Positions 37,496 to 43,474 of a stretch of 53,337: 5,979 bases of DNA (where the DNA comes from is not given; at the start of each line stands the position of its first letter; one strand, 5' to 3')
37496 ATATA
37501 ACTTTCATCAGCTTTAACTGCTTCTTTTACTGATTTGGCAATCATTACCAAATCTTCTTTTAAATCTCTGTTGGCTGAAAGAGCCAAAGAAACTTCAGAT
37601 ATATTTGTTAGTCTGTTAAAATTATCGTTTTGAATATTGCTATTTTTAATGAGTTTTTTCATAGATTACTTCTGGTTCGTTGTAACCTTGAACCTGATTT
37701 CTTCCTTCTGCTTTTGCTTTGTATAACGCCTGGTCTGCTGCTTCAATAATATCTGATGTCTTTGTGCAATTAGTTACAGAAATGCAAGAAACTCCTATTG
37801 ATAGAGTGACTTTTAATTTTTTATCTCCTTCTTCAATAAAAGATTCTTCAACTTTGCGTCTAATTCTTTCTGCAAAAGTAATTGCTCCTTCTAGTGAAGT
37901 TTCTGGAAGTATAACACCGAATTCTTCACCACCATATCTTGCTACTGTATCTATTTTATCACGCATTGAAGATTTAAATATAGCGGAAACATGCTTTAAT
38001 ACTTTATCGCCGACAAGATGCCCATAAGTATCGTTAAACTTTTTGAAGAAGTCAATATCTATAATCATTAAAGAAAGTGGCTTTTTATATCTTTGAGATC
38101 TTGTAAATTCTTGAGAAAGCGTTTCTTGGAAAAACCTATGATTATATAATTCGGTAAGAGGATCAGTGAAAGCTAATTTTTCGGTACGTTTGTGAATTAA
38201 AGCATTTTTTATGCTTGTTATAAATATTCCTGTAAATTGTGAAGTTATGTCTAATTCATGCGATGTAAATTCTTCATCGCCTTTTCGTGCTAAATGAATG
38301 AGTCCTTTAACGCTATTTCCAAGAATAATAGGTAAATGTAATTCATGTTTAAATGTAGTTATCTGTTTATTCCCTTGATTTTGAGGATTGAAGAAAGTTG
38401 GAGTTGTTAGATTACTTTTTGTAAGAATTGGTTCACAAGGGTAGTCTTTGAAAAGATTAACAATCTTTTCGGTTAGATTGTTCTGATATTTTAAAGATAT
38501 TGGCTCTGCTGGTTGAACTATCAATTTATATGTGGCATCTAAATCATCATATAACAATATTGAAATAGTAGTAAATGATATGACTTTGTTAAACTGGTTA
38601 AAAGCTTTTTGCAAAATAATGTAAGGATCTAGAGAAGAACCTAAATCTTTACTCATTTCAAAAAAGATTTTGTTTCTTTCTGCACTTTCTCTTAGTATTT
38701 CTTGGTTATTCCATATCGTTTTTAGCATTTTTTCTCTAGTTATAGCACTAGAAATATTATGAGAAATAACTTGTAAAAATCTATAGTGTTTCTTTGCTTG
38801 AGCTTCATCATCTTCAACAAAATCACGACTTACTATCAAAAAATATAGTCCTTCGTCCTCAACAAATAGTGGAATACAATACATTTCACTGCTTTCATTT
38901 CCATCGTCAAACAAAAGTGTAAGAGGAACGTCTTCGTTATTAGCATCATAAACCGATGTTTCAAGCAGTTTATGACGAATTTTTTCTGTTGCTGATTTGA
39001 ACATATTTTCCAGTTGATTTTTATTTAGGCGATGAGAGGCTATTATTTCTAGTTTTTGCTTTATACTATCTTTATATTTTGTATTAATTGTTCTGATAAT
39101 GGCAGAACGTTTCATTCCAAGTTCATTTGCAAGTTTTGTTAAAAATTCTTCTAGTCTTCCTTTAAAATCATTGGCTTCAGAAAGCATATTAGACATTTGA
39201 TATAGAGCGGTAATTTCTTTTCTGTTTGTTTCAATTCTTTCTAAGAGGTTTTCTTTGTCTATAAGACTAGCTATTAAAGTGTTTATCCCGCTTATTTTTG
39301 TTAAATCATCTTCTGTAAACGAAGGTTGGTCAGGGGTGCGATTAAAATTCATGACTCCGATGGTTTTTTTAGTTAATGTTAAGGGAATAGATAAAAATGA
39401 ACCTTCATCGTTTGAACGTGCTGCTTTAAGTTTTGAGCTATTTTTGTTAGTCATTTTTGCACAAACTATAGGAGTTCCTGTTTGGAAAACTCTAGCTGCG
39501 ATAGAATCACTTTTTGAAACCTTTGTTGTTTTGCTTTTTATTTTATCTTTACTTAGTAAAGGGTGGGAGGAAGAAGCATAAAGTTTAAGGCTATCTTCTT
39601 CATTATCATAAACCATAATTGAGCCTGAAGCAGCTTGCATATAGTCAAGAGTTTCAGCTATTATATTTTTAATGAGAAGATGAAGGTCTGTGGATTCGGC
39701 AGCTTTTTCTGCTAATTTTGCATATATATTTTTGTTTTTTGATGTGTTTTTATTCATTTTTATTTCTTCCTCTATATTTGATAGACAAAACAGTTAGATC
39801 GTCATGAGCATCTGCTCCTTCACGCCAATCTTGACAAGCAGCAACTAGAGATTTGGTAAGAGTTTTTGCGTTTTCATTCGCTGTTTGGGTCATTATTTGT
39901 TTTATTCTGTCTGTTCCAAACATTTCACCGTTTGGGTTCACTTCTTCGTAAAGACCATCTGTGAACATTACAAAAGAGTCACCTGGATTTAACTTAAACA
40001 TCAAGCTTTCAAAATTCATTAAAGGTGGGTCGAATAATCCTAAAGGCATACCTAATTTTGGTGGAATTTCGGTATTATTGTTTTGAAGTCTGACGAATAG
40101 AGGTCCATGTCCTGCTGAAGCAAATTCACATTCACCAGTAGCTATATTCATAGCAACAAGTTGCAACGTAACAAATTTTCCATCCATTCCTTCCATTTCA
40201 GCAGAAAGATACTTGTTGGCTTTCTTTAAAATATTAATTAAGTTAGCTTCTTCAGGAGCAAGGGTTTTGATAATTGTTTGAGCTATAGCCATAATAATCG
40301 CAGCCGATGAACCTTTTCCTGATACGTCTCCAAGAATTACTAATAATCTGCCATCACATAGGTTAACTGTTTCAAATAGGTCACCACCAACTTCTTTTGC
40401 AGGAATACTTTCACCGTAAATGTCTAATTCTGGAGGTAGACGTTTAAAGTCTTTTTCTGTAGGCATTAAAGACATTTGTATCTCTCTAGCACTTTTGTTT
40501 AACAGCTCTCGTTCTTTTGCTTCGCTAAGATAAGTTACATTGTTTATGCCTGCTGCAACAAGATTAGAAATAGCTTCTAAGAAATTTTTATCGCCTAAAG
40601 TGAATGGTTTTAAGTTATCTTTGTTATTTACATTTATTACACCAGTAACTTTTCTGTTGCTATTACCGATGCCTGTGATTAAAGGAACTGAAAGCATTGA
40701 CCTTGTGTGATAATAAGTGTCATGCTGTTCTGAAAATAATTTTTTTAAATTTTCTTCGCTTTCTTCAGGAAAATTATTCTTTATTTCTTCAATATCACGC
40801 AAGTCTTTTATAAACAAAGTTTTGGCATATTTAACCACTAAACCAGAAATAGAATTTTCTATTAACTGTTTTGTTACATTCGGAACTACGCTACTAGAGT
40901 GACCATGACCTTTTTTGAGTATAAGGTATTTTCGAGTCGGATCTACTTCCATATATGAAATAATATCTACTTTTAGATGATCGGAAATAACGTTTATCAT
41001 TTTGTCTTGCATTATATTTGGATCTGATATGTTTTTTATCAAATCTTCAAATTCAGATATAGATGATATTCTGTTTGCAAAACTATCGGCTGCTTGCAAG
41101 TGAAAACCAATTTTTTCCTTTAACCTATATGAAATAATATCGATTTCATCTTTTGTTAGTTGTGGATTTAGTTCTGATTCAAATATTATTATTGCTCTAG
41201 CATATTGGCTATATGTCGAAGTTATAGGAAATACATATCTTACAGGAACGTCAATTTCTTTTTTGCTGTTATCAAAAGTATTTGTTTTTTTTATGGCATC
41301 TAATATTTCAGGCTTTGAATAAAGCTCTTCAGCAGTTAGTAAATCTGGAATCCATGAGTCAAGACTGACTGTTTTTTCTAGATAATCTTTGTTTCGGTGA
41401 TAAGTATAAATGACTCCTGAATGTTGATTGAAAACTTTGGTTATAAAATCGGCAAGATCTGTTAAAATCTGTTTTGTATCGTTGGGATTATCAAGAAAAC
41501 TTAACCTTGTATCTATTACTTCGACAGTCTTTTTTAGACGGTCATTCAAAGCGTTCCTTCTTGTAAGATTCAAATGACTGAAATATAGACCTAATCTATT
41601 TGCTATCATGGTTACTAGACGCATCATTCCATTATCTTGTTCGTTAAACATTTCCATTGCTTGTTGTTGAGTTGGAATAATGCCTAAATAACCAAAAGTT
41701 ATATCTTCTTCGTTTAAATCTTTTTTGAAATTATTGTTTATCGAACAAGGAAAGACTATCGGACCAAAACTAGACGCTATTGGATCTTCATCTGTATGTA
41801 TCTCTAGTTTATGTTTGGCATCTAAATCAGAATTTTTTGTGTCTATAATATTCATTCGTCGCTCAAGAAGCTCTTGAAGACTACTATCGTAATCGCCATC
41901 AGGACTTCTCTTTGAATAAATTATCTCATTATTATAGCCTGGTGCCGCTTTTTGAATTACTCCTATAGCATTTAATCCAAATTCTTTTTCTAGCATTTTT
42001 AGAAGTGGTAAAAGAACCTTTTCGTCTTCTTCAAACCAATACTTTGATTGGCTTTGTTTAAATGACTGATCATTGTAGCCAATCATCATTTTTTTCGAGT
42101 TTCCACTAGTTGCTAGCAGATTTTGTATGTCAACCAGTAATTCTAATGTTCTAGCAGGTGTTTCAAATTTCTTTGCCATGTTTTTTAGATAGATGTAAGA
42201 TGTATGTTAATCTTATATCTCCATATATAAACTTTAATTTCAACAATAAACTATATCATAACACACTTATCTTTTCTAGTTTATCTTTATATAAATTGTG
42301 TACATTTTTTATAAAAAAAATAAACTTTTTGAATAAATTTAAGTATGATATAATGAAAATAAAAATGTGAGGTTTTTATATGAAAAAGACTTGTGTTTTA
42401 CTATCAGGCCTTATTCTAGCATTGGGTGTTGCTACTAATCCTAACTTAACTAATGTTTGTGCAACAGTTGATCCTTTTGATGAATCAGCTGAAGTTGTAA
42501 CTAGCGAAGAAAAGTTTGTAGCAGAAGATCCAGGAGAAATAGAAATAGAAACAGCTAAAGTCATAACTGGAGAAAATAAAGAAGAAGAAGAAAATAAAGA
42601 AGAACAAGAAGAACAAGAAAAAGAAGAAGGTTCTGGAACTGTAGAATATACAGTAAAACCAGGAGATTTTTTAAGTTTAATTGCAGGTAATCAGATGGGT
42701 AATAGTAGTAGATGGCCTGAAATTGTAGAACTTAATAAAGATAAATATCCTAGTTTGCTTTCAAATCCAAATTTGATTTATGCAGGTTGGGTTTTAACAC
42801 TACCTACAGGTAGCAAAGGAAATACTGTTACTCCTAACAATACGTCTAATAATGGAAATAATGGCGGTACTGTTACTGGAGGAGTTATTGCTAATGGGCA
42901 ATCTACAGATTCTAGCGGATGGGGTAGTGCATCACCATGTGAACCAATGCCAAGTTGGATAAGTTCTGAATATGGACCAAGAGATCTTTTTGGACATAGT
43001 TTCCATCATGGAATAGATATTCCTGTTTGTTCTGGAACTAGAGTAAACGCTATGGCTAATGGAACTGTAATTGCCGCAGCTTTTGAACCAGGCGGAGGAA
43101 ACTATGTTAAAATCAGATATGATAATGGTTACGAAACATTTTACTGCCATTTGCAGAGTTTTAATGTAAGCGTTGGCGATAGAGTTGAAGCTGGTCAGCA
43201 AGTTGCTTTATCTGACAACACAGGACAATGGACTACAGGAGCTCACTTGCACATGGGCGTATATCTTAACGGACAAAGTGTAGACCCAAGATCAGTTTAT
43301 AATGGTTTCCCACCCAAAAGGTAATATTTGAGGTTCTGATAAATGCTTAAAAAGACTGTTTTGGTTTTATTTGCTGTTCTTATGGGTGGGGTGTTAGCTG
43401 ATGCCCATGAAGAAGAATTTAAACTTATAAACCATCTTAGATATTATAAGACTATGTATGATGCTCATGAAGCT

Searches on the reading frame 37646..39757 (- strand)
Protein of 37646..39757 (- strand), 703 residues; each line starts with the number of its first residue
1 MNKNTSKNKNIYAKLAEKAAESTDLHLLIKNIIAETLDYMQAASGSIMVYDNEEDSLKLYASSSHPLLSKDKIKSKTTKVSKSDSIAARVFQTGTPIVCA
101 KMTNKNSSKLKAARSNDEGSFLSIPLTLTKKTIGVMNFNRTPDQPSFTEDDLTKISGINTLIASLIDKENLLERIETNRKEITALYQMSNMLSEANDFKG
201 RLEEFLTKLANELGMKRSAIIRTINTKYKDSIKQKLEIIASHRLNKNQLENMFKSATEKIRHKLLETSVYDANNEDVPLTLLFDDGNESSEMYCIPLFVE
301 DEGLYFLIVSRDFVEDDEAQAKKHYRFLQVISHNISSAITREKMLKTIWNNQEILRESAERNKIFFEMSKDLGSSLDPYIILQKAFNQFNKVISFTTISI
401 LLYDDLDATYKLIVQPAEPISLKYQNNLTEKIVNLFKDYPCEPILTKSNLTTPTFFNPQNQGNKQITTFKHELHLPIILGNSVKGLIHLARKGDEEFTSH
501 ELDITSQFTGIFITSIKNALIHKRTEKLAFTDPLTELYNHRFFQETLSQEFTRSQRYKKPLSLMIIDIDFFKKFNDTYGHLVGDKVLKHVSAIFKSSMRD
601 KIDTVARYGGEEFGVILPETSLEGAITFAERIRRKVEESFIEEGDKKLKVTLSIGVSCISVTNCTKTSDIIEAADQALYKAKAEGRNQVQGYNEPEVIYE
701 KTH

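Call 7: search_protein_families(library=pfam, proteins=[window:37646-39757:-], max_evalue=0.001)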
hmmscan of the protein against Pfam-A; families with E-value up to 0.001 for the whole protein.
window:37646-39757:- (703 aa): 4 families
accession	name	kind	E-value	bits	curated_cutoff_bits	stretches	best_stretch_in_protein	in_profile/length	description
PF00990.26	GGDEF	-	2.2e-51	174.2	23.8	1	529-688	1-161/161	Diguanylate cyclase, GGDEF domain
PF13185.12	GAF_2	-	2.4e-17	63.8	28.6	1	23-166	2-135/136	GAF domain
PF13492.12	GAF_3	-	1.2e-12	48.7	27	1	35-166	12-127/129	GAF domain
PF01590.32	GAF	-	3.1e-10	41.1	22.4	1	24-160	1-127/133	GAF domain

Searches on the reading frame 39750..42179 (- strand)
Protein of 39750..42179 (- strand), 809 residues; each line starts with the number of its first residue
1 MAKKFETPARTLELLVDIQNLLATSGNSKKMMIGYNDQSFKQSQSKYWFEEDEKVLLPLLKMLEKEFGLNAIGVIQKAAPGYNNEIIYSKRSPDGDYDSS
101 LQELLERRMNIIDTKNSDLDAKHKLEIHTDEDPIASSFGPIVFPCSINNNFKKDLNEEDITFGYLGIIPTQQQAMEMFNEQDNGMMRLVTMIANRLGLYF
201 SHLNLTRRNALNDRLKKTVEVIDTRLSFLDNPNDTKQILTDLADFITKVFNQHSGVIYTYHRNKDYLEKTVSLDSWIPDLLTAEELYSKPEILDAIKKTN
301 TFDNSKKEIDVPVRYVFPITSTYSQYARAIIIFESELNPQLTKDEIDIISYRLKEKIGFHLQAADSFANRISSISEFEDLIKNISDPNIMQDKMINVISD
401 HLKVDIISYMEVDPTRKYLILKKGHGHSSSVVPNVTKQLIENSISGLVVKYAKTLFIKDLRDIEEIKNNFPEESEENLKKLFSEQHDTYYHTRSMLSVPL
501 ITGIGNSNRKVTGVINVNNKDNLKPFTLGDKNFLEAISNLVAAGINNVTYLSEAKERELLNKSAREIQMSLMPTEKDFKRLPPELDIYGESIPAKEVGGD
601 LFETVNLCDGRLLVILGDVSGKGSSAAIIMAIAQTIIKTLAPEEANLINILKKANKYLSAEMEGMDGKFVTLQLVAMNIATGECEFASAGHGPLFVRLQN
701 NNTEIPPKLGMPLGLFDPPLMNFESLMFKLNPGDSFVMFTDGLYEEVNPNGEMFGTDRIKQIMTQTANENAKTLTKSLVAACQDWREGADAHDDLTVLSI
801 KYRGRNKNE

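Call 7: search_protein_families(library=pfam, proteins=[window:39750-42179:-], max_evalue=0.001)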
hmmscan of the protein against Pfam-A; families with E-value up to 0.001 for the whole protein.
window:39750-42179:- (809 aa): 2 families
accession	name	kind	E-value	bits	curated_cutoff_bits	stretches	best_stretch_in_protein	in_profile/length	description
PF07228.17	SpoIIE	-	1.3e-42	146.4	25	1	609-802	2-191/192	Stage II sporulation protein E (SpoIIE)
PF01590.32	GAF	-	1.2e-05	26.3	22.4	1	482-544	77-132/133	GAF domain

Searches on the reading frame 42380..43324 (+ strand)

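Call 7: search_protein_families(library=pfam, proteins=[window:42380-43324:+], max_evalue=0.001)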
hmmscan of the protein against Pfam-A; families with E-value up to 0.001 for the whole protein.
window:42380-43324:+ (314 aa): 2 families
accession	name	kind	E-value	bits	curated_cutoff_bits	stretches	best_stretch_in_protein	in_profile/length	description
PF01551.29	Peptidase_M23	-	6.8e-28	97.2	28.7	1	208-303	2-96/96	Peptidase family M23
PF01476.26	LysM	-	7.8e-06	26.2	20.9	1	90-142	1-43/43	LysM domain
